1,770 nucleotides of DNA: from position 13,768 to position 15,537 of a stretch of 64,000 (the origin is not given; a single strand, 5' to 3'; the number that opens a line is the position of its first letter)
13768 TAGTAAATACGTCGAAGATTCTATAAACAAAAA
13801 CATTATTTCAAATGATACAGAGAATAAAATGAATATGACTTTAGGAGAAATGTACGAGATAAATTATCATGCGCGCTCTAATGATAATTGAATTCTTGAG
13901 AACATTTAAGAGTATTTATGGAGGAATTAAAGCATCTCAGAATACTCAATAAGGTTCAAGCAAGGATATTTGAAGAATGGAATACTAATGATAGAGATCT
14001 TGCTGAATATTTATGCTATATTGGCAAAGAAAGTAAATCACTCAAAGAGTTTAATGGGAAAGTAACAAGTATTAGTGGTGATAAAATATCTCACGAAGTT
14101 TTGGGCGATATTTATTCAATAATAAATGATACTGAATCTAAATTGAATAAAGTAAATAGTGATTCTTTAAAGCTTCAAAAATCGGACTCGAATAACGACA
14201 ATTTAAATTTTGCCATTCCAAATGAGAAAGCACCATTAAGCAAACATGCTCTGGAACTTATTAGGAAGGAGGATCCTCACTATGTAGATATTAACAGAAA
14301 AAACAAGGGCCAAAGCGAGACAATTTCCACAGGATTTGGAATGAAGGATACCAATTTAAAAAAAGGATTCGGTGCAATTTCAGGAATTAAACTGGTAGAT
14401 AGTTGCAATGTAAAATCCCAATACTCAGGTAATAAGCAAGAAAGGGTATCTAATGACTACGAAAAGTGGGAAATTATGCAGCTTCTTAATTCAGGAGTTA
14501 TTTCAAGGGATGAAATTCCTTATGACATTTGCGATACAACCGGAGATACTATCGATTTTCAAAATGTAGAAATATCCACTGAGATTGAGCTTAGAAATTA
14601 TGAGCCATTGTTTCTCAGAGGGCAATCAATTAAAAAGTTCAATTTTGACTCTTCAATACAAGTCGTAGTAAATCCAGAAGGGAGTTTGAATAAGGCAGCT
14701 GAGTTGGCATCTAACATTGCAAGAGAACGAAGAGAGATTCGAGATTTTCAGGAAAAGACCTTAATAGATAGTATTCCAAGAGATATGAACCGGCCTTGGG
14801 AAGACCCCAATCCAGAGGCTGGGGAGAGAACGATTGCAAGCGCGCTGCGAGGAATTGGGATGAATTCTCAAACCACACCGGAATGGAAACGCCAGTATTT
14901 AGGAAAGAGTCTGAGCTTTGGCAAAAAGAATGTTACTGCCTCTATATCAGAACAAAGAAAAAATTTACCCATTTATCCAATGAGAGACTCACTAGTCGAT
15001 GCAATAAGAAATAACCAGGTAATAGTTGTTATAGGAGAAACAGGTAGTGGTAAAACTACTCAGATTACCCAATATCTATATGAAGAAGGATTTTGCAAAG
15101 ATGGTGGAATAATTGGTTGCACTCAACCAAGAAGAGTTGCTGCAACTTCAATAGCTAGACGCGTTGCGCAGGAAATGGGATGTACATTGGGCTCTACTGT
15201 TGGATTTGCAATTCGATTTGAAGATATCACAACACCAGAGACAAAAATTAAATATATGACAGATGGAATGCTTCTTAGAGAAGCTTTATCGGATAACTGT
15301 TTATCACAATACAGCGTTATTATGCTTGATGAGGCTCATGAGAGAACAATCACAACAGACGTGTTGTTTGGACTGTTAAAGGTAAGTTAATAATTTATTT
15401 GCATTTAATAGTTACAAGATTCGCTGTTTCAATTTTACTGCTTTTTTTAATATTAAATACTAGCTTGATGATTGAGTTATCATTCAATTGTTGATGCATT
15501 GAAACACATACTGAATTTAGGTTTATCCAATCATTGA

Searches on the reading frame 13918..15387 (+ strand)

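Call 31: search_protein_families(library=pfam, proteins=[window:13918-15387:+], max_evalue=0.001)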
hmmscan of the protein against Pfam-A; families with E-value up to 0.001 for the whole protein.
window:13918-15387:+ (490 aa): 3 families
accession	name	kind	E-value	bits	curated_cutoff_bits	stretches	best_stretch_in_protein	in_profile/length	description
PF13401.12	AAA_22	-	8.6e-08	33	27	1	365-475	4-95/130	AAA domain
PF00270.35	DEAD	-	1.3e-06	28.7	26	1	357-475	5-128/167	DEAD/DEAH box helicase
PF13245.12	AAA_19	-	0.00019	22.1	25.1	1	361-476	6-102/134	AAA domain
